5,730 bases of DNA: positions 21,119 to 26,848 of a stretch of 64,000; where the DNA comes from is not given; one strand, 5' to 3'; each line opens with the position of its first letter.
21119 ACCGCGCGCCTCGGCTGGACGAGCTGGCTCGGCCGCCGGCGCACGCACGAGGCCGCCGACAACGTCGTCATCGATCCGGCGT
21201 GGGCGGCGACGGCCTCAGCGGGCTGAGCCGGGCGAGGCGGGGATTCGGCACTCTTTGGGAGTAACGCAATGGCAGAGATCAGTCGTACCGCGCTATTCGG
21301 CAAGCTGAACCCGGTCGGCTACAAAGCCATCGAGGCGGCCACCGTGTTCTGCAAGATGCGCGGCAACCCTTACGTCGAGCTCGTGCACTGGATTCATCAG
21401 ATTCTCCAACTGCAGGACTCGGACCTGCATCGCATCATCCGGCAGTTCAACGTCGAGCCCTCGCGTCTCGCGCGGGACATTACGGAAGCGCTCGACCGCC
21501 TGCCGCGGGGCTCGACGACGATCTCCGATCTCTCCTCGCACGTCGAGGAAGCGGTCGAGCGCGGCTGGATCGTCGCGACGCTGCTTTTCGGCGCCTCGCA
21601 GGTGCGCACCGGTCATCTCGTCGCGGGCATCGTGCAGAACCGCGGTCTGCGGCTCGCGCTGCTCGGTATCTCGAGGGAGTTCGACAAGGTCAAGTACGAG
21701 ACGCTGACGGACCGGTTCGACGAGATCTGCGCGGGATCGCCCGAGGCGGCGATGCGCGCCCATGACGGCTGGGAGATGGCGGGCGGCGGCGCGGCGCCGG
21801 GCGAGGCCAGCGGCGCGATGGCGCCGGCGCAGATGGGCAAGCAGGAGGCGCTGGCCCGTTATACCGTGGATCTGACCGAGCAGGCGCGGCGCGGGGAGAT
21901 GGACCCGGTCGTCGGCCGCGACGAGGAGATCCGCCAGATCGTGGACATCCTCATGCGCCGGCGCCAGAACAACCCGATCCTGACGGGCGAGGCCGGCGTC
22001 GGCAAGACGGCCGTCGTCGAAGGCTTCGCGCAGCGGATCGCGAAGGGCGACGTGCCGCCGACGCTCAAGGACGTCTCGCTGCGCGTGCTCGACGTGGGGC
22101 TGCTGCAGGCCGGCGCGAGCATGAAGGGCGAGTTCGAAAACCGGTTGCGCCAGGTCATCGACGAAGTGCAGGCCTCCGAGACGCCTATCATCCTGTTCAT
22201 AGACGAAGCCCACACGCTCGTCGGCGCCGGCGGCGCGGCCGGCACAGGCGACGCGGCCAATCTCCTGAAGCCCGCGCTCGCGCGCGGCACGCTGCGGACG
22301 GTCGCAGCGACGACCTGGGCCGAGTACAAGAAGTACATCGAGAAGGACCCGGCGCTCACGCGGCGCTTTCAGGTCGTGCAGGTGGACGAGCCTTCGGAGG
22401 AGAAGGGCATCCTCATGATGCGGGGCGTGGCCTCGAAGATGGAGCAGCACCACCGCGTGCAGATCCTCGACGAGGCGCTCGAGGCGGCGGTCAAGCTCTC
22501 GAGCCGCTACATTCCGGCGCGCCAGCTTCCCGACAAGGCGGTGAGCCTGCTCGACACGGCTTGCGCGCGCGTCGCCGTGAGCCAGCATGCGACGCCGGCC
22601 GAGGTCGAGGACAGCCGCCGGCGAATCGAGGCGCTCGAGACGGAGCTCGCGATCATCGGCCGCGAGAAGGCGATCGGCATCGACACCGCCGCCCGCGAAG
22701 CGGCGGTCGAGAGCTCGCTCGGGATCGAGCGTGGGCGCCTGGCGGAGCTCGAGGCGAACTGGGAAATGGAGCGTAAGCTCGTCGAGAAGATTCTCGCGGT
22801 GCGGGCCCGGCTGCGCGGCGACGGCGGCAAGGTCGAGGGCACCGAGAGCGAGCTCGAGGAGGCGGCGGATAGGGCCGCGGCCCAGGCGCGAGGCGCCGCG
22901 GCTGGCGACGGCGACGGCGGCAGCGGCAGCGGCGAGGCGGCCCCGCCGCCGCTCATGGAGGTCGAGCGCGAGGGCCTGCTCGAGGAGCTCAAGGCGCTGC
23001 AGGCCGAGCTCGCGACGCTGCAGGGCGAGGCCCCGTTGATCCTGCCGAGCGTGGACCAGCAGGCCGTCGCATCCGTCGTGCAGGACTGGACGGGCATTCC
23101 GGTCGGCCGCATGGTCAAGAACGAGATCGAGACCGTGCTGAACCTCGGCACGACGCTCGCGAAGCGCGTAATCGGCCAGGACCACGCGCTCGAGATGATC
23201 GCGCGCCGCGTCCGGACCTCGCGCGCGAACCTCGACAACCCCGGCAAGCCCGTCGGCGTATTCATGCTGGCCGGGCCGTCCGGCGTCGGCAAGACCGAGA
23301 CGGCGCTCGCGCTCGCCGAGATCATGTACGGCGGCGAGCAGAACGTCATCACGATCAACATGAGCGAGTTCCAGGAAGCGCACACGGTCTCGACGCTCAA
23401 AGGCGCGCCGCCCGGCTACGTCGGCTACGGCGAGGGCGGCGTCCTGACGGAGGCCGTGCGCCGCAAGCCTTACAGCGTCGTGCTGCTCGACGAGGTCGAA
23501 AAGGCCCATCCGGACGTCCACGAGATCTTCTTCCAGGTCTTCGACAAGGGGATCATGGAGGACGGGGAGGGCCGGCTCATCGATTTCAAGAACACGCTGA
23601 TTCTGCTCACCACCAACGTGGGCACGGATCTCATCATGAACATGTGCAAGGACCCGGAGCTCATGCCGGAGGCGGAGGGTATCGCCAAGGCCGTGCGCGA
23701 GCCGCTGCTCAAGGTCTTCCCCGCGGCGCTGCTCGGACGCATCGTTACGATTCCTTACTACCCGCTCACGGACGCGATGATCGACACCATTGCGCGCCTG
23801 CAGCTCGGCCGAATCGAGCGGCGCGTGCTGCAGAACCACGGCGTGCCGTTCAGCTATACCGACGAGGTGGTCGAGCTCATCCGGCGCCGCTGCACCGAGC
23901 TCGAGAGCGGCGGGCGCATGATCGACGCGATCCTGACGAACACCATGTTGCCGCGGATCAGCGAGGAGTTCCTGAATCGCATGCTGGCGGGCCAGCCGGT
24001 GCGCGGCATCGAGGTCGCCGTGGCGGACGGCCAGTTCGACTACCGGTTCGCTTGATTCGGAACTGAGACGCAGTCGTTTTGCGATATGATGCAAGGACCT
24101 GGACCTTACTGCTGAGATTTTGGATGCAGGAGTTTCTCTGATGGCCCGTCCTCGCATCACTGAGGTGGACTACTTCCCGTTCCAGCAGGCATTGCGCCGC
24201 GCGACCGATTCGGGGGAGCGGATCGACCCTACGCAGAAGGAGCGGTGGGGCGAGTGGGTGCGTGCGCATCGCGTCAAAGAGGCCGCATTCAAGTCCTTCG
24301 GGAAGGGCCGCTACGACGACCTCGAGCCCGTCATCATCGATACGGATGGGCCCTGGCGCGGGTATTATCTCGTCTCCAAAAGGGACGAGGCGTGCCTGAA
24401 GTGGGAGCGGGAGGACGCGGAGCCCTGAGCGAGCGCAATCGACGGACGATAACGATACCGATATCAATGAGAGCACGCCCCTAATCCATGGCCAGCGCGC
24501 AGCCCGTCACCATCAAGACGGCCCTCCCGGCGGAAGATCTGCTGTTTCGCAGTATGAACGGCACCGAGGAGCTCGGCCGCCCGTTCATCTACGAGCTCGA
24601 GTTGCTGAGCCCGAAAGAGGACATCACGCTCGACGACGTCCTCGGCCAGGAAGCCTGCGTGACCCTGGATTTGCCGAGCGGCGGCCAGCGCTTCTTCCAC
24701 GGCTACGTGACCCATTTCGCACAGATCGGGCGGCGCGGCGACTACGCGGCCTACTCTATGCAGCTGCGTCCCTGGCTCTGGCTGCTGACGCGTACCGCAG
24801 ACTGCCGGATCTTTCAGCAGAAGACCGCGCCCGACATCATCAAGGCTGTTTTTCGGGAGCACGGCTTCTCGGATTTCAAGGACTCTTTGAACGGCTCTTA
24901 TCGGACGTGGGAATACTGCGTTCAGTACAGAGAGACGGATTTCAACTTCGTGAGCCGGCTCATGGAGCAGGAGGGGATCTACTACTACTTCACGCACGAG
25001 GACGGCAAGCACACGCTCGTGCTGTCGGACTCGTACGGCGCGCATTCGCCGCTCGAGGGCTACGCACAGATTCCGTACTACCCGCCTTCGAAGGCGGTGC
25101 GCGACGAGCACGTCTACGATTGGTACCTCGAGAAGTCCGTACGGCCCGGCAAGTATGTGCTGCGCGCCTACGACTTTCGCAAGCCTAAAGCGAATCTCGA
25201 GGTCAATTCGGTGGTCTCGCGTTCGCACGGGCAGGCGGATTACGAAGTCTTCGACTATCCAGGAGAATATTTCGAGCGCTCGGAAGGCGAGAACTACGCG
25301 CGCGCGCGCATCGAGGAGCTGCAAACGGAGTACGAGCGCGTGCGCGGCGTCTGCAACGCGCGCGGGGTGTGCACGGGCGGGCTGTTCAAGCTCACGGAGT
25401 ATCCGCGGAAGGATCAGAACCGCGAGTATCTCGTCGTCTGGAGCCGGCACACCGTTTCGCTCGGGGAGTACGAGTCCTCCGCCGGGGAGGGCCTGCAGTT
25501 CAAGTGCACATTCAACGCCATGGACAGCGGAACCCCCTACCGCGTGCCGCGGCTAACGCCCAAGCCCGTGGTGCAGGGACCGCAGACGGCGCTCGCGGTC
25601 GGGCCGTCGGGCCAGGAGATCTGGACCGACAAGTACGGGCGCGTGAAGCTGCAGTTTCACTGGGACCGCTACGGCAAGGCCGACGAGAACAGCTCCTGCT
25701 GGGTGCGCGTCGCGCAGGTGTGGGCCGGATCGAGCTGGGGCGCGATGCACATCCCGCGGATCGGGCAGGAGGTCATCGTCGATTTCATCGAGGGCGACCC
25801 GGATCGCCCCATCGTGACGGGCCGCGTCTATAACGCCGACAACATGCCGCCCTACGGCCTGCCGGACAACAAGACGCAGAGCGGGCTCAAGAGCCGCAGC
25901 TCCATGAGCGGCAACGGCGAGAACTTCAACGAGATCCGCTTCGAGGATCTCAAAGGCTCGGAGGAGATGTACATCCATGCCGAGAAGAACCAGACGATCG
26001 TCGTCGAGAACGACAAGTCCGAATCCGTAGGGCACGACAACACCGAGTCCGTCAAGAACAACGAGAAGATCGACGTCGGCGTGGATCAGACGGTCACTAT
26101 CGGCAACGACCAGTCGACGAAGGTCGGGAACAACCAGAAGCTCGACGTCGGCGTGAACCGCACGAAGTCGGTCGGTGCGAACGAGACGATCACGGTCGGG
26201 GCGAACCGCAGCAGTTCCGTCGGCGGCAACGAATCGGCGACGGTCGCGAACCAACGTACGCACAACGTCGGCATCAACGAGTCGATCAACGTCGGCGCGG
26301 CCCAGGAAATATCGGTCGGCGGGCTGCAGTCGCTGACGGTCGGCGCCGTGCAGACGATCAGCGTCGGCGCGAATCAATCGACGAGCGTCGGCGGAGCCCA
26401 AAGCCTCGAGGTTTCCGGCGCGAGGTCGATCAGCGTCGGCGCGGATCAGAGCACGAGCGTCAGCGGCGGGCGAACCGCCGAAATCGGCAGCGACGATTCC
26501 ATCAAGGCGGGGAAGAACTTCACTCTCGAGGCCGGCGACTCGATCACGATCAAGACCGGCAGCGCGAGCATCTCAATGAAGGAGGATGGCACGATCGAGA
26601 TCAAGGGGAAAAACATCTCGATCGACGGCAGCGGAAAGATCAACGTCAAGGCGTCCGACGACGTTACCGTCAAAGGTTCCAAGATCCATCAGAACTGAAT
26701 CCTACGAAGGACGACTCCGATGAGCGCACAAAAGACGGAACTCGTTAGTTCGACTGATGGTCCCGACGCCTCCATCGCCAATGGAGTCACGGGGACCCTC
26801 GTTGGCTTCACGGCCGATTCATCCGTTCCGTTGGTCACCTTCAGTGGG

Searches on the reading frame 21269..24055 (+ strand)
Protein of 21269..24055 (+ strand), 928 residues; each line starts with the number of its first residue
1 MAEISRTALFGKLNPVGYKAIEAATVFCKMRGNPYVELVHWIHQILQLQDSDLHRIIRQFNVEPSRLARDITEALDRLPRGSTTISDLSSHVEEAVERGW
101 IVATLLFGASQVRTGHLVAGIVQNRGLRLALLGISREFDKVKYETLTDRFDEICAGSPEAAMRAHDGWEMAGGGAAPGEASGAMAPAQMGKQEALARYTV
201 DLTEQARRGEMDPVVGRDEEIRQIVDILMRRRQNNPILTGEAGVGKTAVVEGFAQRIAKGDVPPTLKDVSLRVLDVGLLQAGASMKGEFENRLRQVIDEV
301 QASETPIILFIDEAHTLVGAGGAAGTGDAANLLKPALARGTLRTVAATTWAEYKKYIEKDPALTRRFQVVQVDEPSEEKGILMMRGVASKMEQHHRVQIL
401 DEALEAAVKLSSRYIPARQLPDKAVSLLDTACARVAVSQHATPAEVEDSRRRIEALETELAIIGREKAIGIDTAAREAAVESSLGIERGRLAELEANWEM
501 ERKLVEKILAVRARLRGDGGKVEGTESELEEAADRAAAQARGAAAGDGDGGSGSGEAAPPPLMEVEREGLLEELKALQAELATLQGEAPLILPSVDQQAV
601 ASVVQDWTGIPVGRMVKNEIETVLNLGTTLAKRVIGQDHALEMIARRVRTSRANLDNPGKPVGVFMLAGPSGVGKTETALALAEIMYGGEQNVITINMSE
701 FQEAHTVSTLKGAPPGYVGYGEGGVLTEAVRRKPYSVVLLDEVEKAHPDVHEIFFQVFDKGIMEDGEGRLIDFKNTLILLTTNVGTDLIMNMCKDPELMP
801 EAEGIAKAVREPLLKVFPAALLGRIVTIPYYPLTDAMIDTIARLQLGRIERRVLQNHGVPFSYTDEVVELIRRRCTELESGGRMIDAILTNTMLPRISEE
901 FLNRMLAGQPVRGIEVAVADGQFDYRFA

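Call 11: search_protein_families(library=pfam, proteins=[window:21269-24055:+], max_evalue=0.01)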
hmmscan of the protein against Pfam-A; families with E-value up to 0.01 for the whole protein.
window:21269-24055:+ (928 aa): 23 families
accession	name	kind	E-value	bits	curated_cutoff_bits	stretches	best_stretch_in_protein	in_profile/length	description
PF07724.20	AAA_2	-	6.3e-55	186.2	27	1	660-826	1-164/166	AAA domain (Cdc48 subfamily)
PF17871.7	AAA_lid_9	-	4e-31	107.5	22.8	1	376-468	1-93/104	AAA lid domain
PF00004.35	AAA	-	6.5e-20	72.3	21.2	2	237-369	2-125/131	ATPase family associated with various cellular activities (AAA)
PF13191.12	AAA_16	-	5.1e-14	53.5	32.6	1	214-315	2-142/167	AAA ATPase domain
PF07728.20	AAA_5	-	1.9e-13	51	22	1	665-782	2-114/139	AAA domain (dynein-related subfamily)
PF10431.15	ClpB_D2-small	-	1.1e-11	45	21.9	1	833-907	1-74/81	C-terminal, D2-small domain, of ClpB protein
PF13401.12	AAA_22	-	2e-08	35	27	1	232-322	4-97/130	AAA domain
PF06414.18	Zeta_toxin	-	7.2e-06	26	22.3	1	656-705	12-58/199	Zeta toxin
PF13481.12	AAA_25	-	7.6e-06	26.1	27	0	216-312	17-110/195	AAA domain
PF00158.32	Sigma54_activat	-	2.8e-05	24.3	20.2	1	665-771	25-131/168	Sigma-54 interaction domain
PF12775.13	AAA_7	-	3.8e-05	23.7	25.8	0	224-262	25-62/181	P-loop containing dynein motor region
PF01637.24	ATPase_2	-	5.3e-05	23.6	33.2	0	216-257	3-44/225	ATPase domain predominantly from Archaea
PF20720.3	nSTAND3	-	0.00013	22.2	27.2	0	664-705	19-58/155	Novel STAND NTPase 3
PF05729.18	NACHT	-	0.00019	21.7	26.7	0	237-264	4-31/167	NACHT domain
PF05621.17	TniB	-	0.00023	21.1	22.4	0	220-257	22-59/189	Bacterial TniB protein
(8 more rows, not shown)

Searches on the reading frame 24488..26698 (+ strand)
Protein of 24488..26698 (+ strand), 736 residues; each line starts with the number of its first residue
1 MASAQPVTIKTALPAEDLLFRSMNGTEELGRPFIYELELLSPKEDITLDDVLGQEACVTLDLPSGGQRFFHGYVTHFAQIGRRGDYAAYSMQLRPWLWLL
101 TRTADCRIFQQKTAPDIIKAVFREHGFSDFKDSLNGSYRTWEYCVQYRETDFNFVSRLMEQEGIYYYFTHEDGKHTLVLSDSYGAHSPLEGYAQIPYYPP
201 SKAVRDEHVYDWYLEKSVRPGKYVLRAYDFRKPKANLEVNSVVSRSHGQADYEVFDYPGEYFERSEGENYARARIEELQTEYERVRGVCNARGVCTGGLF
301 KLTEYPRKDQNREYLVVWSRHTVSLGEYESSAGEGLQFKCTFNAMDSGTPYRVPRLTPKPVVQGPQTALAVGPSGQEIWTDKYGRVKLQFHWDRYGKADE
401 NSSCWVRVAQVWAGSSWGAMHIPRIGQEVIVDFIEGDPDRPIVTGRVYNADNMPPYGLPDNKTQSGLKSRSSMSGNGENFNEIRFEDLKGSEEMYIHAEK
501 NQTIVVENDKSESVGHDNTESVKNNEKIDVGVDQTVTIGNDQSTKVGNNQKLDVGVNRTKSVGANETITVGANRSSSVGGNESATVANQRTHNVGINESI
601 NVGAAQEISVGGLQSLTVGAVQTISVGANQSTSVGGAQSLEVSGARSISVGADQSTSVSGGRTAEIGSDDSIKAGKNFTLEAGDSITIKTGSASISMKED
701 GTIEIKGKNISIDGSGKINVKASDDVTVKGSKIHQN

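Call 11: search_protein_families(library=pfam, proteins=[window:24488-26698:+], max_evalue=0.01)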
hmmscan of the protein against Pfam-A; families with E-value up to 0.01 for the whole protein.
window:24488-26698:+ (736 aa): 5 families
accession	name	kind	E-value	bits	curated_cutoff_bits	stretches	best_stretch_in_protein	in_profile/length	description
PF05954.17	Phage_GPD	-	5.2e-110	367.8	30.1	1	26-324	1-302/305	Phage tail baseplate hub (GPD)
PF22178.3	Gp5_trimer_C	-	1.6e-50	170.4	30.9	3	465-574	1-108/112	Bacteriophage T4 gp5 C-terminal trimerisation domain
PF06715.18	Gp5_C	-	6.6e-18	63.9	20.4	1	564-586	1-23/24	Gp5 C-terminal repeat (3 copies)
PF04717.18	Phage_base_V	-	3.2e-14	53.5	23.8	1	381-448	12-75/75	Type VI secretion system/phage-baseplate injector OB domain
PF20093.5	DUF6484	-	5.9e-05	24.1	27.6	1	423-447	37-61/61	Domain of unknown function (DUF6484)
